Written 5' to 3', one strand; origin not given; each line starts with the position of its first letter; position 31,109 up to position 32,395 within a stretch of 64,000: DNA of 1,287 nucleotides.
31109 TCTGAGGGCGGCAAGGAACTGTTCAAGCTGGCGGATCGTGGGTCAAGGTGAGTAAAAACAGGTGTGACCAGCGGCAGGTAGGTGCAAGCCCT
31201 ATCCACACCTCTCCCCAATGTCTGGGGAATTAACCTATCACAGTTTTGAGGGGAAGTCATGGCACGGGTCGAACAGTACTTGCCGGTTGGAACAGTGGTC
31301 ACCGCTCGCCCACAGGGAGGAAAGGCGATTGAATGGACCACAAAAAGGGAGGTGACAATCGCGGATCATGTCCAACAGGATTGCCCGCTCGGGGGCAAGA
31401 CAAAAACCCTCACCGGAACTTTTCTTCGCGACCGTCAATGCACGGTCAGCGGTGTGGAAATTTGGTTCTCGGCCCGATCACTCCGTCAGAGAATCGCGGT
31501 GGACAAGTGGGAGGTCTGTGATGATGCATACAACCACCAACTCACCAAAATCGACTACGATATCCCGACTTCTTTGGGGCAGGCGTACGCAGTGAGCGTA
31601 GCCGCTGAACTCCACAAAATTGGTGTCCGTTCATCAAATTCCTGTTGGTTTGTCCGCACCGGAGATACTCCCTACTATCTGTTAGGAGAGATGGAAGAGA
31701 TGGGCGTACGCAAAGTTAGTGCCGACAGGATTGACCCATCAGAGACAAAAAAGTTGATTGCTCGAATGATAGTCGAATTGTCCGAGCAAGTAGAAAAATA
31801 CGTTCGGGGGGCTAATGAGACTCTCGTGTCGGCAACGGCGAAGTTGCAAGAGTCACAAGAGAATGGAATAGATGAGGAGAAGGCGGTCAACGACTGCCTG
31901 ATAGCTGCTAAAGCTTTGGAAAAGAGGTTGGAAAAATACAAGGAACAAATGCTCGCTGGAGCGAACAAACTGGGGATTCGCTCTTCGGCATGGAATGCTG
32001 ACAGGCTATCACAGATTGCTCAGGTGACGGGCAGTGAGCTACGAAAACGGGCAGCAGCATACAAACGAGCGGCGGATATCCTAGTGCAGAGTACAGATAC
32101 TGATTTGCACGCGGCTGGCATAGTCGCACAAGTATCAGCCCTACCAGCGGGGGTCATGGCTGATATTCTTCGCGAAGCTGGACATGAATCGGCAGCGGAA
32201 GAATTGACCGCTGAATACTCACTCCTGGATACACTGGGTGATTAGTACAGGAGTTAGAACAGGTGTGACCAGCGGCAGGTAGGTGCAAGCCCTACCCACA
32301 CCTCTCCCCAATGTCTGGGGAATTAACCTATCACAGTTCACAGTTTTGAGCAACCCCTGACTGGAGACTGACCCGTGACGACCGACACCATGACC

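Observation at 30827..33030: GC-rich three-gene plus-strand island inside the AT-rich minus-strand replication module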

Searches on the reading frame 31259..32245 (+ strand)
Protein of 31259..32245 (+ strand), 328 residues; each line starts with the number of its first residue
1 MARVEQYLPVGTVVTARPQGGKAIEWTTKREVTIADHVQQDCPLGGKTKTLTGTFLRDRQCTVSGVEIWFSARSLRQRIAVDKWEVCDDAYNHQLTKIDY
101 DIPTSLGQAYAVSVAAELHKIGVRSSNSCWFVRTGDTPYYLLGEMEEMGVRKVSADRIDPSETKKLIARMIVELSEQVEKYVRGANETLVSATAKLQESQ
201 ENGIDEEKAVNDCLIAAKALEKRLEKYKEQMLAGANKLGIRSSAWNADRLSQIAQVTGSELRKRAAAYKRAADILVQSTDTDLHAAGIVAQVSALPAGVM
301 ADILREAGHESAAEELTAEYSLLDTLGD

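Call 8: search_protein_families(library=pfam, proteins=[window:31259-32245:+], max_evalue=0.1)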
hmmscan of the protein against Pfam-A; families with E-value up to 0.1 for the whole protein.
window:31259-32245:+ (328 aa): 0 families

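Call 9: search_protein_families(library=phrogs, proteins=[window:31259-32245:+], max_evalue=0.1)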
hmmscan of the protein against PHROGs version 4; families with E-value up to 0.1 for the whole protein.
window:31259-32245:+ (328 aa): 0 families

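Call 12: search_protein_families(library=ncbifam, proteins=[window:31259-32245:+], max_evalue=0.1)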
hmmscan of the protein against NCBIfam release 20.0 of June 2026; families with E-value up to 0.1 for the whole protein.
window:31259-32245:+ (328 aa): 0 families

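Call 13: find_homologous_proteins(query=window:31259-32245:+, max_evalue=0.01)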
Query window:31259-32245:+ (328 aa): 3 proteins with E <= 0.01 among 8000 candidates.
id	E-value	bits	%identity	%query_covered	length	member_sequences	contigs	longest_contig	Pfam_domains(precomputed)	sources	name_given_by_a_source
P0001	2.8e-210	715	100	100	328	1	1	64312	-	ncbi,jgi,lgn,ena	jgi:hypothetical protein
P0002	1.3e-87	312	50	99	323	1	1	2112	-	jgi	jgi:hypothetical protein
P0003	1.2e-78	283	46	99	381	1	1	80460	-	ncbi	ncbi:unnamed protein product [Sphagnum balticum]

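Call 15: find_encoding_contigs(protein=P0003, flank=10000)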
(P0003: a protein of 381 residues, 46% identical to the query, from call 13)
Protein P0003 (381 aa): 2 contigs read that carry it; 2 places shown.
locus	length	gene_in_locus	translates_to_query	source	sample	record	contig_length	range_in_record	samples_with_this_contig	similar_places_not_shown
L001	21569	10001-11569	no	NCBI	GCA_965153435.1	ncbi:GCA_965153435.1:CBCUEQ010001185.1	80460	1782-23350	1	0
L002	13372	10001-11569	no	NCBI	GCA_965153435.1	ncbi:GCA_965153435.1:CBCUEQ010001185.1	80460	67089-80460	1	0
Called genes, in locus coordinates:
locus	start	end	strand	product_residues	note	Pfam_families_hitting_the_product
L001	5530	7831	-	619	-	-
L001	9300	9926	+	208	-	-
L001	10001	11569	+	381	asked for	-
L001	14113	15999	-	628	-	PF00476:DNA_pol_A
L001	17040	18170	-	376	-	-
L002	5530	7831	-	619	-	-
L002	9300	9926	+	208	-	-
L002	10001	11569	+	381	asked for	-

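Call 16: find_encoding_contigs(protein=P0002, flank=10000)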
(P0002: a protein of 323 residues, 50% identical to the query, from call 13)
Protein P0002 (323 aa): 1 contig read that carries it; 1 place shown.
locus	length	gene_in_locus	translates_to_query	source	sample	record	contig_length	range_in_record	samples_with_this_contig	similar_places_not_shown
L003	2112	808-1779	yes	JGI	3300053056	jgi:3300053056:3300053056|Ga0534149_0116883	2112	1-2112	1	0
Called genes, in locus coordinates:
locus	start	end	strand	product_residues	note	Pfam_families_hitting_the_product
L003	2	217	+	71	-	?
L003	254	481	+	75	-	-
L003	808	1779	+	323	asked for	-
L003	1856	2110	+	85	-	?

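Call 17: find_encoding_contigs(protein=P0001, flank=3000)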
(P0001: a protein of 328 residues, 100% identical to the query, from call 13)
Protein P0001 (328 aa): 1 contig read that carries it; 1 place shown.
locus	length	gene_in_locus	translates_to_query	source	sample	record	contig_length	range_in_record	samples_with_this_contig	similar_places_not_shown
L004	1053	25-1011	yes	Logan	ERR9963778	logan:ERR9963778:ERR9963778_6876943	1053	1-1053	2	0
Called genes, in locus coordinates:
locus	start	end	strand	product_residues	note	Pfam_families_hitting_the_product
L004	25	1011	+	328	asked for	-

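Call 36: find_related_loci(query=A1, collection=viral_contigs, flank=10000)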
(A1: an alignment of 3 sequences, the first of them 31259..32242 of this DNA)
Query A1 (328 aa) in viral_contigs; peptide patterns used: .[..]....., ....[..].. (x = any residue, [..] = any of these).
108 stretches matched a pattern, but none encodes a relative of the query by tblastn (E <= 1e-3).

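Call 44: search_protein_representatives(alignment_id=A1)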
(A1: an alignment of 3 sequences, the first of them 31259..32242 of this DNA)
Query: 3 sequences, 325 profile positions. Proteins with E-value up to 0.001 (for the whole library): 221; up to 1e-10: 113; up to 1e-30: 18. The best 150 are listed.
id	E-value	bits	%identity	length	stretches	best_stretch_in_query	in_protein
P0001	2.3e-176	602.4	-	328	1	1-323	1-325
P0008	7.0e-127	439.8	-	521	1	1-323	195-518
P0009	5.3e-89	315.3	-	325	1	1-321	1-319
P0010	9.3e-87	307.9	-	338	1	1-323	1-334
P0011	4.3e-61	223.6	-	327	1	1-324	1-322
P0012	1.8e-59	218.2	-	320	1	1-318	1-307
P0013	1.7e-53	198.6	-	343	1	1-323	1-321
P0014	1.3e-51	192.4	-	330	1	1-320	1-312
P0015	1.5e-47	179.1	-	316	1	1-320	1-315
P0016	4.2e-46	174.3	-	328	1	4-319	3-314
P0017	1.4e-42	162.7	-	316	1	1-322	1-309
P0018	5.4e-40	154.2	-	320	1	1-318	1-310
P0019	4.4e-39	151.2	-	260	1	83-319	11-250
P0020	4.1e-35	138.2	-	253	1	1-250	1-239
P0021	6.5e-34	134.3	-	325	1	1-319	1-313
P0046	2.8e-21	92.7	-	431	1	116-319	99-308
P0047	5.6e-21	91.7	-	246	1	100-317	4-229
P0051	5.7e-20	88.4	-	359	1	100-311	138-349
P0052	1.6e-19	86.9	-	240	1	97-316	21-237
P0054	3.1e-19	86.0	-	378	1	114-318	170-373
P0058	4.3e-18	82.3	-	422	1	111-318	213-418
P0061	1.4e-17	80.6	-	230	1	99-316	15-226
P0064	3.6e-17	79.2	-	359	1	92-319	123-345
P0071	6.8e-16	75.0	-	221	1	115-308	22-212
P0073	1.1e-15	74.4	-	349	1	94-319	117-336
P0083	5.0e-14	68.9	-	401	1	94-318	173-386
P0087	1.0e-13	67.9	-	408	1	98-309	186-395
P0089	1.7e-13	67.2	-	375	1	119-318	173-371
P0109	9.0e-12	61.5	-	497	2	118-318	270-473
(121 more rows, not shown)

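Call 49: search_protein_families(library=pfam, alignment_id=A2, max_evalue=0.01)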
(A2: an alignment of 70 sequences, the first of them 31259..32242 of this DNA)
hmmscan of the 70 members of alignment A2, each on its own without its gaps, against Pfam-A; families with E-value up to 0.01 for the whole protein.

A. member 1, window:31259-32242:+ (328 aa): 0 families

B. families by the number of members that match (of 70 scanned): 10 families
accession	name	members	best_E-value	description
PF09177.16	STX6_10_61_N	2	0.002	Syntaxin 6/10/61, N-terminal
PF07323.17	DUF1465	1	0.0018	Protein of unknown function (DUF1465)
PF12313.13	NPR1_like_C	1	0.0023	NPR1/NIM1 like defence protein C terminal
PF24531.2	ANC1_spectrin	1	0.0027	Nuclear anchorage protein 1, spectrin repeat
PF12631.12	MnmE_helical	1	0.0036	MnmE helical domain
PF25541.1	TBCA_PH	1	0.0039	PH domain-containing proteins, TBCA domain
PF01686.22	Adeno_Penton_B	1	0.0046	Adenovirus penton base protein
PF03194.20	LUC7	1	0.0077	LUC7 N_terminus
PF02181.28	FH2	1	0.0086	Formin Homology 2 Domain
PF16772.10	TERF2_RBM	1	0.0095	Telomeric repeat-binding factor 2 Rap1-binding motif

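Call 50: search_solved_structures(query=A2, max_evalue=1)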
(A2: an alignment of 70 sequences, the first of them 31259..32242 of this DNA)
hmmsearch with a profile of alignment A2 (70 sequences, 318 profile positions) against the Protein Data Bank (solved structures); distinct sequences matched with E-value up to 1: 24.
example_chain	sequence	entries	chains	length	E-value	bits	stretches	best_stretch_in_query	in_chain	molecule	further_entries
4uos_A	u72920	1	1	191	8.4e-07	31.6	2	141-219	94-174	DESIGNED HELICAL BUNDLE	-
7mwr_B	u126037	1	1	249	0.001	21.5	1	149-246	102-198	LHD101B4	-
9x1w_A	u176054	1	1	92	0.0063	18.9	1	190-265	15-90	P57-M4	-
9lp4_A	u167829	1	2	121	0.0074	18.7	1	143-225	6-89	Zinc finger MYND domain-containing protein 11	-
5hda_A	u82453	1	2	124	0.011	18.2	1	143-226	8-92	Zinc finger MYND domain-containing protein 11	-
9vc7_A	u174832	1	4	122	0.011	18.2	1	143-226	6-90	Zinc finger MYND domain-containing protein 11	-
9x1x_A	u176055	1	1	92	0.02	17.3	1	190-265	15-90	P57-M5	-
5wjb_A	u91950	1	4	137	0.021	17.2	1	155-214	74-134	Capsid assembly scaffolding protein,Myosin-7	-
4zry_B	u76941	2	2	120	0.033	16.6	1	136-217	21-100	Keratin, type II cytoskeletal 1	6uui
6snr_A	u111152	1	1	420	0.073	15.4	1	135-205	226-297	Lipid II:glycine glycyltransferase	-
5wj7_A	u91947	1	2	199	0.1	15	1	156-214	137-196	DNA repair protein XRCC4,Myosin-7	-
8oyv_A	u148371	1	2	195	0.12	14.8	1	153-218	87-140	De novo designed soluble Claudin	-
7zr2_A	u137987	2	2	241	0.12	14.7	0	156-214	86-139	Spike protein S2',Chimeric protein mimic of SARS-CoV-2 Spike HR1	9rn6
8gji_A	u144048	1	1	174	0.15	14.4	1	159-219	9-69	GCG binder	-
9cfs_A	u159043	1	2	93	0.17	14.2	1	184-261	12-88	Long regulatory protein rop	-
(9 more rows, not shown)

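Call 52: search_protein_families(library=phrogs, alignment_id=A2, max_evalue=0.001)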
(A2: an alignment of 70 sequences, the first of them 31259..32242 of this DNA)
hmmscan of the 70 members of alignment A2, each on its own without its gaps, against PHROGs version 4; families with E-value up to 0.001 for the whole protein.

A. member 1, window:31259-32242:+ (328 aa): 0 families

B. families by the number of members that match (of 70 scanned): 2 families
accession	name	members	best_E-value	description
phrog_4745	-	1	0.00075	DNA binding protein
phrog_788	-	1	0.0009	tail protein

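Call 53: list_cluster_members(proteins=[P0008, P0009, P0010, P0011, P0012, P0013, P0014, P0015, P0016, P0017])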
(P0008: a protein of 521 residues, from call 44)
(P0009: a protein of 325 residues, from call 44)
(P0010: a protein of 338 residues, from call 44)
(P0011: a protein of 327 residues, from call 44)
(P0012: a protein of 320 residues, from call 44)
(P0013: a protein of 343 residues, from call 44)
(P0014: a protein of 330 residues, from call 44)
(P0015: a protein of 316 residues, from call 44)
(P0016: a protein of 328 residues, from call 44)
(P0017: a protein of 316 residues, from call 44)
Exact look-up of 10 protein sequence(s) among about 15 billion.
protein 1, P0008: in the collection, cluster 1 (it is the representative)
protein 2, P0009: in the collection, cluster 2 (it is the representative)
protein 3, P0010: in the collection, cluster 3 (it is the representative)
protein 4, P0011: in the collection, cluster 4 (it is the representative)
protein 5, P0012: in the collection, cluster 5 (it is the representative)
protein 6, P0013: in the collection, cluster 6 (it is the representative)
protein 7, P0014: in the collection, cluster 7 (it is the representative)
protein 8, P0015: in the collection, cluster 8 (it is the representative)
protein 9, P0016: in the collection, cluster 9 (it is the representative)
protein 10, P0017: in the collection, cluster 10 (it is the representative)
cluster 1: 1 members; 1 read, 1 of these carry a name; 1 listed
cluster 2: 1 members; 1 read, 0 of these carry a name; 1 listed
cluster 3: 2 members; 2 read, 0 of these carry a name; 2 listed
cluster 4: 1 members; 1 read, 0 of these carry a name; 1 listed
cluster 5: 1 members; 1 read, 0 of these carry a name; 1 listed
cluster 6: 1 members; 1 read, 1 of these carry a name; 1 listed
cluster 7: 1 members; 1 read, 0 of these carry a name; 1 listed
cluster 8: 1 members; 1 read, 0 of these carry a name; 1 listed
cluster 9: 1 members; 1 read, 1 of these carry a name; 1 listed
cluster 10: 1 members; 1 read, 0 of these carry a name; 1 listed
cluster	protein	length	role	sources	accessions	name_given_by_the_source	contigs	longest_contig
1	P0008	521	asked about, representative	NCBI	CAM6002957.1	unnamed protein product [Sphagnum balticum]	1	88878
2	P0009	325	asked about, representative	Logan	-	-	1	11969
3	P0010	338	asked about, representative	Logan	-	-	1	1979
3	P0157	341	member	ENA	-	-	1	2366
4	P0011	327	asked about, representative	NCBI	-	-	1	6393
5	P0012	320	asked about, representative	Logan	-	-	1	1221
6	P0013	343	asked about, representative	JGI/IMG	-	hypothetical protein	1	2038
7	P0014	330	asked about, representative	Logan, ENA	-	-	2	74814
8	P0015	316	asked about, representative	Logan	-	-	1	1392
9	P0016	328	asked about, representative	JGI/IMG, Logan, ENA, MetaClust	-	\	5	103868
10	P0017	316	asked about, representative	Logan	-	-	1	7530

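Call 54: find_encoding_contigs(protein=P0008, flank=10000, max_places=3)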
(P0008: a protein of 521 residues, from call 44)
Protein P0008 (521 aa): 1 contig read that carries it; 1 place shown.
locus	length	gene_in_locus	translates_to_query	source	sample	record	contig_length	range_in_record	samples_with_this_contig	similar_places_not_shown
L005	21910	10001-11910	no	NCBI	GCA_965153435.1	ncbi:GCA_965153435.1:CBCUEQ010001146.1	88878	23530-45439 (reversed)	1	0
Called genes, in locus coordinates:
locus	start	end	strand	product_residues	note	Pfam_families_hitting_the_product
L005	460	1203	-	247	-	-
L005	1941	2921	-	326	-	-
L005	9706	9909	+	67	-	-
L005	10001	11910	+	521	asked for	-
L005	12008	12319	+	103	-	-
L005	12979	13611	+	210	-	-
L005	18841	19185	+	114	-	-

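Call 57: predict_structure(alignment_id=A2)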
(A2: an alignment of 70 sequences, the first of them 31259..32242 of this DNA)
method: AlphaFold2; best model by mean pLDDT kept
length: 328 residues; sequences in the alignment: 70
mean_pLDDT: 93.6   pTM: 0.82
mean pLDDT of the five models: 93.6, 92.5, 92.4, 92.3, 92.0
residues with pLDDT >= 90: 270; 70-90: 52; 50-70: 4; < 50: 2
segments of 3 or more residues with pLDDT < 50: none
pLDDT, mean of each block of 10 residues (from residue 1): 93 97 97 98 89 93 98 96 96 98 97 96 96 98 98 98 97 95 92 86 84 90 95 98 96 90 90 97 95 88 98 95 59
secondary structure, 60 per line:
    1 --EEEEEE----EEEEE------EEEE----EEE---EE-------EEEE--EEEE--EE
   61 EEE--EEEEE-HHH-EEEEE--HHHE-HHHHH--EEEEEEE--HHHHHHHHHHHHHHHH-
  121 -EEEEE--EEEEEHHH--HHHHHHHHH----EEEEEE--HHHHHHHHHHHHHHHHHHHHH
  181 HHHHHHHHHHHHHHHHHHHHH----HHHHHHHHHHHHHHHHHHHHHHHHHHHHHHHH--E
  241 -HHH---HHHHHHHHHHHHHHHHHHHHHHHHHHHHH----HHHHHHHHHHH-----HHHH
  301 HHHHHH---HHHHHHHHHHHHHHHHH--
elements in order: E3-8 E13-17 E24-27 E32-34 E47-50 E53-56 E59-63 E66-70 E76-80 H88-92 E95-101 H104-119 E122-126 E129-133 H139-147 E152-157 H160-201 H206-237 H248-276 H281-291 H297-306 H310-326

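Call 60: fold_search(model_id=the predicted structure, library=pdb)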
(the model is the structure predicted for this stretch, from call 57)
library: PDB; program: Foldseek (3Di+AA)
matches with E <= 10: 492; with E <= 0.001: 0
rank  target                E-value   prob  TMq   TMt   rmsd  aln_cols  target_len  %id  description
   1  8a39_AP1              3.3e-02  0.77  0.21  0.22  20.0       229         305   11  Crystal Structure of PaaX from Escherichia coli W (released 2023-07-05)
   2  9r64_I                4.3e-02  0.30  0.17  0.09  37.1       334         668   11  CPS secretion pathway Wza-Wzc_C1 (Conf 0) (released 2026-03-04)
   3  8gjg_A                1.5e-01  0.77  0.22  0.38  12.2       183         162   14  De novo design of high-affinity protein binders to bioactive helical peptides (released 2024-01-10)
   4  3kfw                  1.7e-01  0.41  0.21  0.27  21.1       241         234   10  Uncharacterized protein Rv0674 from Mycobacterium tuberculosis (released 2009-12-01)
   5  8d3l_E                2.5e-01  0.85  0.15  0.39   5.1        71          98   22  Type I-C Cas4-Cas1-Cas2 complex bound to a PAM/PAM prespacer (released 2022-11-02)
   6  8yo9_A                2.5e-01  0.08  0.13  0.10  31.3       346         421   10  structure of phage T4 topoisomerase II gp52 subunit WHD-open state (released 2024-09-25)
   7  4es3                  2.6e-01  0.96  0.16  0.49   4.5        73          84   20  Double-stranded Endonuclease Activity in B. halodurans Clustered Regularly Interspaced Short Palindromic Repeats (CRISPR (released 2012-08-22)
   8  8d3p_E                3.4e-01  0.84  0.15  0.41   5.2        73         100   23  Type I-C Cas4-Cas1-Cas2 complex bound to half-site integration intermediate (HSI) (released 2022-11-02)
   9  3c98_B                3.6e-01  0.21  0.17  0.21  11.3       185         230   16  Revised structure of the munc18a-syntaxin1 complex (released 2008-03-25)
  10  3tj9_B                3.7e-01  0.35  0.15  0.28  14.2       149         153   13  Crystal structure of Helicobacter pylori UreE bound to Zn2+ (released 2011-11-02)
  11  5j1f_A                3.7e-01  0.25  0.18  0.26  13.7       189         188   15  Structure of the spectrin repeats 5 and 6 of the plakin domain of plectin (released 2016-07-20)
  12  9r62_K                3.7e-01  0.08  0.14  0.09  20.7       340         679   10  CPS co-polymerase Wzc_C1 (released 2026-03-04)
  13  1gmu_C                3.9e-01  0.41  0.15  0.30  12.9       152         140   12  Structure of UreE (released 2001-11-28)
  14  5h1o_B                4.1e-01  0.93  0.16  0.52   4.1        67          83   16  CRISPR-associated protein (released 2017-10-18)
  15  7vxr_A                4.1e-01  0.51  0.15  0.38   8.5       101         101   12  Crystal structure of BPSL1038 from Burkholderia pseudomallei (released 2023-08-16)
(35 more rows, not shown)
